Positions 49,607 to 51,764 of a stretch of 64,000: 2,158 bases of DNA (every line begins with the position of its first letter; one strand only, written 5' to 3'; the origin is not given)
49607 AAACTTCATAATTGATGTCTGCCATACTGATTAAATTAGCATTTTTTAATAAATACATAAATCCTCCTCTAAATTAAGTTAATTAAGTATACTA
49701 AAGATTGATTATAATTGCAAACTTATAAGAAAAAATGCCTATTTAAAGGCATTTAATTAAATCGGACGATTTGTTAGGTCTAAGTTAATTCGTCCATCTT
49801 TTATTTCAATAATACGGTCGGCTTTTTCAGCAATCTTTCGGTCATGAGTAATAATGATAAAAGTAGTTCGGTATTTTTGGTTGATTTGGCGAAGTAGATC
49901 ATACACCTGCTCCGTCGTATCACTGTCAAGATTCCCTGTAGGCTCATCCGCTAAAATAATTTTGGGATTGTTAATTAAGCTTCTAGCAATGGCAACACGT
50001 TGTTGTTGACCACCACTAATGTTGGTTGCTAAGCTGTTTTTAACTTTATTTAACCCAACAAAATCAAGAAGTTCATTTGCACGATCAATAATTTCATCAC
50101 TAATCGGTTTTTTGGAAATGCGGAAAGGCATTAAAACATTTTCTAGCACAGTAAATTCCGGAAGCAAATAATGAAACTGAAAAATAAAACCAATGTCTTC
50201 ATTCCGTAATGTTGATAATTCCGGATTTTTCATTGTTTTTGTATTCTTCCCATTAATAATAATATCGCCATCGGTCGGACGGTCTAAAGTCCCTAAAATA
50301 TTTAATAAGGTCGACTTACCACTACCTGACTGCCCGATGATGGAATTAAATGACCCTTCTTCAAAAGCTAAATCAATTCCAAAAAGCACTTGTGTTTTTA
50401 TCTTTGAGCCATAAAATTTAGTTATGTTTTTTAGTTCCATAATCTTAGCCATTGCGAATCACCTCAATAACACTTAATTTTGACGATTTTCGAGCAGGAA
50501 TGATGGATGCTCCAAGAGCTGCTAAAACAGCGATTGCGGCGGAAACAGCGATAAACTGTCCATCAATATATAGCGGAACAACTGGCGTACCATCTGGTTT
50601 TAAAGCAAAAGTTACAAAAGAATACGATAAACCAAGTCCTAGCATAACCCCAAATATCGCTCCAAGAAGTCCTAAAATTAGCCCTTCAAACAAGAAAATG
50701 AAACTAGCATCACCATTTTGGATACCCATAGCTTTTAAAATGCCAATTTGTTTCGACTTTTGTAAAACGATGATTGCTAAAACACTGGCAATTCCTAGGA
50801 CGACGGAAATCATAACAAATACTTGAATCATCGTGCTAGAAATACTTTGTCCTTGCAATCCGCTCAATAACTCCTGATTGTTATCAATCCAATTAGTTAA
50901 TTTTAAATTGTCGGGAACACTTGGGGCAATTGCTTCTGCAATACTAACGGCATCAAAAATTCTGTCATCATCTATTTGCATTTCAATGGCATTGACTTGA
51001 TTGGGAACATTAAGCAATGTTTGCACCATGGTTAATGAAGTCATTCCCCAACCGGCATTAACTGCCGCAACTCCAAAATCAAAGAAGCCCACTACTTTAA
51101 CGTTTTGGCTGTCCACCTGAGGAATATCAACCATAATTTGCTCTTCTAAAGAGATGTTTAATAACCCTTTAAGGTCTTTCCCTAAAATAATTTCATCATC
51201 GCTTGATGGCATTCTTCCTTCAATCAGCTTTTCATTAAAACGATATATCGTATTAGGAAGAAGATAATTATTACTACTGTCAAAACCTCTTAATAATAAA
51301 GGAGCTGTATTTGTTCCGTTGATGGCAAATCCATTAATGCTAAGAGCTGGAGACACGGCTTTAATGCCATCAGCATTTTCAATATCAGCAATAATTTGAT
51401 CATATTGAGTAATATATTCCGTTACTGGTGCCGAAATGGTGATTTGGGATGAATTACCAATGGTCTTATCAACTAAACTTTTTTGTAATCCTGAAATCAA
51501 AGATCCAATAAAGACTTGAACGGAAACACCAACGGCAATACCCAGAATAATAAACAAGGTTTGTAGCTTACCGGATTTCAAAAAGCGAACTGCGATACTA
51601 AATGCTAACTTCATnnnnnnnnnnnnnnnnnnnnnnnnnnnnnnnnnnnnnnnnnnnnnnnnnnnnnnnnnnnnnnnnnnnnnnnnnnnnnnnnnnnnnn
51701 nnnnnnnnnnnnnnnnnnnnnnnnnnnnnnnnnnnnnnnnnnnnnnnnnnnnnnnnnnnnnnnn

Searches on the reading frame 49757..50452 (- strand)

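Call 56: search_protein_families(library=pfam, proteins=[window:49757-50452:-])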
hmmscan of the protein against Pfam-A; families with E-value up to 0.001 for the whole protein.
window:49757-50452:- (231 aa): 5 families
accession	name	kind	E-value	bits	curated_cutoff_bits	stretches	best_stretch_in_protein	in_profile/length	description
PF00005.33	ABC_tran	-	3.7e-32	112.2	25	1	25-172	3-136/137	ABC transporter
PF02463.25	SMC_N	-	5.4e-09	36.2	40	1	33-218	24-212/220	RecF/RecN/SMC N terminal domain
PF13304.12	AAA_21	-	3.3e-07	31.1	27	0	35-80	1-63/304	AAA domain, putative AbiEii toxin, Type IV TA system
PF13166.12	AAA_13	-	0.00026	20.2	36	0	158-213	522-579/713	AAA domain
PF13555.12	AAA_29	-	0.00079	19.6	27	0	35-51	24-40/61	P-loop containing region of AAA domain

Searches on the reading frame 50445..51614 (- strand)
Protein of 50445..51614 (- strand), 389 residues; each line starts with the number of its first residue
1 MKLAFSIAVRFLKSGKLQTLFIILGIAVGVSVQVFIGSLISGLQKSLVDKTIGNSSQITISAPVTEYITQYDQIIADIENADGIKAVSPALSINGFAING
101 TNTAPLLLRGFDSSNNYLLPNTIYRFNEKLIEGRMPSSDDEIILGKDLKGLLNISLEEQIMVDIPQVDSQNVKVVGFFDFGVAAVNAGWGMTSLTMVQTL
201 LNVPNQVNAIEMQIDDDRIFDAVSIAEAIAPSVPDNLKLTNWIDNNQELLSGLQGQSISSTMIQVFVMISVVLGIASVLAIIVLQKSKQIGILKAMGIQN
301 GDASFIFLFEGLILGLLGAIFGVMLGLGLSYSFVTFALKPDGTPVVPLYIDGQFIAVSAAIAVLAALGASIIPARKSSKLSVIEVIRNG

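Call 56: search_protein_families(library=pfam, proteins=[window:50445-51614:-])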
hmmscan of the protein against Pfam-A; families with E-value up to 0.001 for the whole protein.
window:50445-51614:- (389 aa): 2 families
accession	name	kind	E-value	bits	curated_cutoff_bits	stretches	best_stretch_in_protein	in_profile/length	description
PF02687.27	FtsX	-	6e-15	55.8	25.5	1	263-381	3-119/120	FtsX-like permease C-terminal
PF12704.14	MacB_PCD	-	9.1e-10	39.6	27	1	19-217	1-194/207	MacB-like periplasmic core domain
